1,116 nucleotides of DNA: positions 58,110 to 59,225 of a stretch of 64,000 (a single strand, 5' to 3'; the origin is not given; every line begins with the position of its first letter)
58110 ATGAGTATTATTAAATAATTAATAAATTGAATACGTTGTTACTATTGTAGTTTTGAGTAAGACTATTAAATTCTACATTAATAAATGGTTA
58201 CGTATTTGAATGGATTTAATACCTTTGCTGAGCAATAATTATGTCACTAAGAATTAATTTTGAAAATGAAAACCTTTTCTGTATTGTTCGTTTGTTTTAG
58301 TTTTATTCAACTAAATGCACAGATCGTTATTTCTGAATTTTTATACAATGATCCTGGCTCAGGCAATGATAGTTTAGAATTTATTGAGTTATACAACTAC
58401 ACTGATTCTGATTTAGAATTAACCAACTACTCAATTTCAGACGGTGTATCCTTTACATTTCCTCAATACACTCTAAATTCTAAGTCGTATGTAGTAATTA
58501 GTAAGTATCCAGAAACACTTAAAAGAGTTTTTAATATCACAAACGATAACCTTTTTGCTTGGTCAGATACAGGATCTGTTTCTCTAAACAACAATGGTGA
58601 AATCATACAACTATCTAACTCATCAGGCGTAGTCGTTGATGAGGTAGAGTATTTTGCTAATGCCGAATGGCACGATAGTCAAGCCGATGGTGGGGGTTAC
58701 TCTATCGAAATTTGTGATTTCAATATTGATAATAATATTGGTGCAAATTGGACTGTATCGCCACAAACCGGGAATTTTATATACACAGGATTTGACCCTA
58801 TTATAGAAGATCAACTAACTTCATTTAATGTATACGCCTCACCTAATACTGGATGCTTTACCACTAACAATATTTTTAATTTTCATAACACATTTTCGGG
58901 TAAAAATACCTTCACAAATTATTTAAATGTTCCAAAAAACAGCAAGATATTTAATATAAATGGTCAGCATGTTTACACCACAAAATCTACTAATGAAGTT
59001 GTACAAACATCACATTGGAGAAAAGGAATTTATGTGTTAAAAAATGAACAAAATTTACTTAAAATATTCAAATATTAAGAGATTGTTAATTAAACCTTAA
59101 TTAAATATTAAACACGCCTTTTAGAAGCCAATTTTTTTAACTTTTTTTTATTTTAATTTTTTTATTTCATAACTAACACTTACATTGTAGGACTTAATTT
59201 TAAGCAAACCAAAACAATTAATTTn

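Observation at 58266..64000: LTD gene pair ending in a giant, open-ended modular surface protein (LTD, CBM-like and Cys-motif modules)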

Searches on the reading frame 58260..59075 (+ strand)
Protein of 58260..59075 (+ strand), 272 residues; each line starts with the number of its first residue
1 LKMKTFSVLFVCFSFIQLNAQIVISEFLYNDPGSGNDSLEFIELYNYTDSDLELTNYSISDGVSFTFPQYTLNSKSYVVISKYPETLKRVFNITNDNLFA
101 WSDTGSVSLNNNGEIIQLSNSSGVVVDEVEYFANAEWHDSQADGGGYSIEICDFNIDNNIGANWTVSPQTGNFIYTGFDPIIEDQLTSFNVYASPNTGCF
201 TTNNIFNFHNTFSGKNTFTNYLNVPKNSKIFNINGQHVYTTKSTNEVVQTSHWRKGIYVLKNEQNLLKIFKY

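Call 3: search_protein_families(library=pfam, proteins=[window:58260-59075:+], max_evalue=0.1)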
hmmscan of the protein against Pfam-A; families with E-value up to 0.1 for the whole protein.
window:58260-59075:+ (272 aa): 2 families
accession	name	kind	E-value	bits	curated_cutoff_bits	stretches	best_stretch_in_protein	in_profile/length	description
PF00932.25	LTD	-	1.2e-17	64.7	34.3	1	19-131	5-107/109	Lamin Tail Domain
PF18962.6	Por_Secre_tail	-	2.9e-05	24.7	27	1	220-265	23-65/75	Secretion system C-terminal sorting domain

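Call 4: search_protein_families(library=ncbifam, proteins=[window:58260-59075:+], max_evalue=0.1)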
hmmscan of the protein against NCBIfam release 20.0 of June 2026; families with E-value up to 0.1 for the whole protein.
window:58260-59075:+ (272 aa): 1 family
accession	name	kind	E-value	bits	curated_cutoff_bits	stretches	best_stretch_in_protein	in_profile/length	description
TIGR04183.1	Por_Secre_tail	domain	2.3e-05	24.3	23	1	216-261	9-57/72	T9SS type A sorting domain-containing protein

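Call 5: find_encoding_contigs(protein=window:58266-59075:+, flank=10000, max_places=6)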
Protein window:58266-59075:+ (270 aa): 1 contig read that carries it; 1 place shown.
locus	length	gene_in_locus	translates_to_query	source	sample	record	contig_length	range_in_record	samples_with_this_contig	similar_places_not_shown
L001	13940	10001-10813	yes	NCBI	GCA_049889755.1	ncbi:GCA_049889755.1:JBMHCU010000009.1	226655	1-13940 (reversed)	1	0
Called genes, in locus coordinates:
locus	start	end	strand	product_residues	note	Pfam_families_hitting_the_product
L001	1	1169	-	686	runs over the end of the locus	PF13623:SurA_N_2, PF13624:SurA_N_3, PF13145:Rotamase_2 (faint), PF13616:Rotamase_3, PF00639:Rotamase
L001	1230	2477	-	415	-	PF01595:CNNM, PF00571:CBS (weak), PF03471:CorC_HlyC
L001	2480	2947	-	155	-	PF06835:LptC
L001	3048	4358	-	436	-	PF00515:TPR_1 (faint), PF07719:TPR_2 (faint), PF13424:TPR_12 (faint), PF13432:TPR_16 (faint)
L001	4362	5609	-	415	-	-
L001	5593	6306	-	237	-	PF03309:Pan_kinase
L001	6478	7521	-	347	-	PF13528:Glyco_trans_1_3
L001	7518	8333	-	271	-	PF00149:Metallophos, PF12850:Metallophos_2 (weak)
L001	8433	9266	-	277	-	PF03976:PPK2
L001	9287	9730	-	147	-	PF00293:NUDIX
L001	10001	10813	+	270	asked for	PF00932:LTD, PF18962:Por_Secre_tail (faint)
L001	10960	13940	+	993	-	PF00932:LTD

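Call 76: find_related_loci(query=window:58266-59075:+, collection=metagenome_contigs, flank=10000)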
Query window:58266-59075:+ (270 aa) in metagenome_contigs; peptide patterns used: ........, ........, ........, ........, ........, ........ (x = any residue, [..] = any of these).
336 stretches matched a pattern; 47 encode a relative of the query (tblastn E <= 1e-3); 47 distinct loci.
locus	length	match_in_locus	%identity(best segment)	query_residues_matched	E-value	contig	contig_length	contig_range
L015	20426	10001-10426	44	16-165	6e-33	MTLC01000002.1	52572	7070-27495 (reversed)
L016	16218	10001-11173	31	16-233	4e-21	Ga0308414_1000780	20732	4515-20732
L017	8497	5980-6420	36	15-165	5e-21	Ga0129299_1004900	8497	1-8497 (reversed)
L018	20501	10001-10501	33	19-174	2e-20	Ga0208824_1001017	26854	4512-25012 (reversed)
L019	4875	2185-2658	33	8-170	2e-18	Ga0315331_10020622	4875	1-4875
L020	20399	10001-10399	33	1-135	2e-13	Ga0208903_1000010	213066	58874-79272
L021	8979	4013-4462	31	10-169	3e-13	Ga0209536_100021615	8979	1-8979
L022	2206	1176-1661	30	4-167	1e-11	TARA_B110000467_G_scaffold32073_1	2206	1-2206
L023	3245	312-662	29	1-134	4e-10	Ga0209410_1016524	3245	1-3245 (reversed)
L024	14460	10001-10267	35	20-129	1e-9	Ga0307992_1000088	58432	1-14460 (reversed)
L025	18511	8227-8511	31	18-134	1e-8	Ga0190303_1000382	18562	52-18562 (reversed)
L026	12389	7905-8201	30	19-134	1e-8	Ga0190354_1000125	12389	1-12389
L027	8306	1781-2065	34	18-134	3e-8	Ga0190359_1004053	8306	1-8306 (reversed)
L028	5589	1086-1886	33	6-151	3e-8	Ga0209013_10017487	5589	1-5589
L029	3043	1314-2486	30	16-162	7e-8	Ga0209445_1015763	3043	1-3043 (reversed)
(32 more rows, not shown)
